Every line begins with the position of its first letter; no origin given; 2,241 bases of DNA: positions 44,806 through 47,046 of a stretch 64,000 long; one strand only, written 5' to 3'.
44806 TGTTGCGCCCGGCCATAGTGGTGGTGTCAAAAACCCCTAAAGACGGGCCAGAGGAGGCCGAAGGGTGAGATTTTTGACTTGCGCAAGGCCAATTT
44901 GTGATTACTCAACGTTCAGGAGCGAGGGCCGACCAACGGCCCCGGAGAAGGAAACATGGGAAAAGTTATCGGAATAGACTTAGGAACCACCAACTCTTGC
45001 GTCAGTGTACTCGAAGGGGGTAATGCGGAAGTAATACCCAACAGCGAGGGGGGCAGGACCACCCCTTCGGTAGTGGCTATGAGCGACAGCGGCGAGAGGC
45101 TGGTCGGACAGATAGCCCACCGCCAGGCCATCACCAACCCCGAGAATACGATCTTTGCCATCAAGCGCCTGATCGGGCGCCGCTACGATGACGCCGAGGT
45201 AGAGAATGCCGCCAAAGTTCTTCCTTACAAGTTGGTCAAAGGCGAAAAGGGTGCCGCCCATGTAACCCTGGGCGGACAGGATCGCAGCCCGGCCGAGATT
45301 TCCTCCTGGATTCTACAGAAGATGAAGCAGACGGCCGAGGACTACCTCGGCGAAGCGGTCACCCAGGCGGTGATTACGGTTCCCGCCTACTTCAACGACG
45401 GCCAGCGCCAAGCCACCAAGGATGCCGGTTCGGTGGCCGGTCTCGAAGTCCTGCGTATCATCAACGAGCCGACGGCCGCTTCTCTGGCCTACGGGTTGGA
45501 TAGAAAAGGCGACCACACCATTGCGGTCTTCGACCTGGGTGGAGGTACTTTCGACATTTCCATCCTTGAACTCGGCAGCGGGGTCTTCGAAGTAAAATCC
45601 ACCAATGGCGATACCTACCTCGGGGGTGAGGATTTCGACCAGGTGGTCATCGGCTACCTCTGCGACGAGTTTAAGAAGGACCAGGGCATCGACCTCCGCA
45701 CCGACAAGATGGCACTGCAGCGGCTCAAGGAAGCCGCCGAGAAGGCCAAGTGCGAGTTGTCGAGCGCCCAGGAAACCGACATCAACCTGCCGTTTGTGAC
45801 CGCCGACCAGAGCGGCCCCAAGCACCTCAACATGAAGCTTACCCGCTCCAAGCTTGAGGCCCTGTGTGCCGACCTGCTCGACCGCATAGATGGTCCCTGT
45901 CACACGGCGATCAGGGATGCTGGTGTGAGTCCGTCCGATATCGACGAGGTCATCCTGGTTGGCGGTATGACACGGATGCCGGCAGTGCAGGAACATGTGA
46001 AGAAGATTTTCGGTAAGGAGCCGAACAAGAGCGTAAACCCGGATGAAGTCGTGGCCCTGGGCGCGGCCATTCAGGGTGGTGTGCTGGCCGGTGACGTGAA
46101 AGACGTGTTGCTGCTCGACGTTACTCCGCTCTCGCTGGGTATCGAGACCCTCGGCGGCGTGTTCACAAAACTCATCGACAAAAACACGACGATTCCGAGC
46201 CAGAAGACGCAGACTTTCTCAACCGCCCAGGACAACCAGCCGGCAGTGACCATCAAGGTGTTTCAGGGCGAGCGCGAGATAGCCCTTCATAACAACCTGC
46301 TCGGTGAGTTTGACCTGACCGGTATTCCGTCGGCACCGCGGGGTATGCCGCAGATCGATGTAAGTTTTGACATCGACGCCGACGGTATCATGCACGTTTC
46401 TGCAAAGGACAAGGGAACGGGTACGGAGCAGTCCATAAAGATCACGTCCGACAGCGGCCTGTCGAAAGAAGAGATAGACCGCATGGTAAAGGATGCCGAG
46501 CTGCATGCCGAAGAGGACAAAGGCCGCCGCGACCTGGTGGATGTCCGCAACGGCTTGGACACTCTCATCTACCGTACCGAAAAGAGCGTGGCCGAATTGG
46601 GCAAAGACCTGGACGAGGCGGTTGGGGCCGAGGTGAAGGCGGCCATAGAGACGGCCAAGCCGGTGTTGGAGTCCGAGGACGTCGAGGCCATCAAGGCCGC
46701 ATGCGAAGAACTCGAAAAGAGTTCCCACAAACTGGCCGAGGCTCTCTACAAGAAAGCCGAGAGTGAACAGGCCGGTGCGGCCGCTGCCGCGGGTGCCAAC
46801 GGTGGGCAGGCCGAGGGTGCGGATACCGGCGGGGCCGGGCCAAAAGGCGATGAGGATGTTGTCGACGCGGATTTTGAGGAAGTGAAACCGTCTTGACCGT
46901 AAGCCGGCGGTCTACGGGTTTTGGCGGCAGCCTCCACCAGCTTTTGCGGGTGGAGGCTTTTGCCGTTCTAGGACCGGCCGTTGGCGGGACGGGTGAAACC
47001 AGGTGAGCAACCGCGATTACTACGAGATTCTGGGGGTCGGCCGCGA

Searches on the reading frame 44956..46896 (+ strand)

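Call 59: search_protein_families(library=pfam, proteins=[window:44956-46896:+], max_evalue=0.00001)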
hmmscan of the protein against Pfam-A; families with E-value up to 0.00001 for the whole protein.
window:44956-46896:+ (646 aa): 2 families
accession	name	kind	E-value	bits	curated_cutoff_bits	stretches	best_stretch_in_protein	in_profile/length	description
PF00012.26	HSP70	-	2.7e-263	875.1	20.6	1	4-598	1-598/599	Hsp70 protein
PF06723.19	MreB_Mbl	-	1.4e-13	50.9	27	1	125-371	83-316/327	MreB/Mbl protein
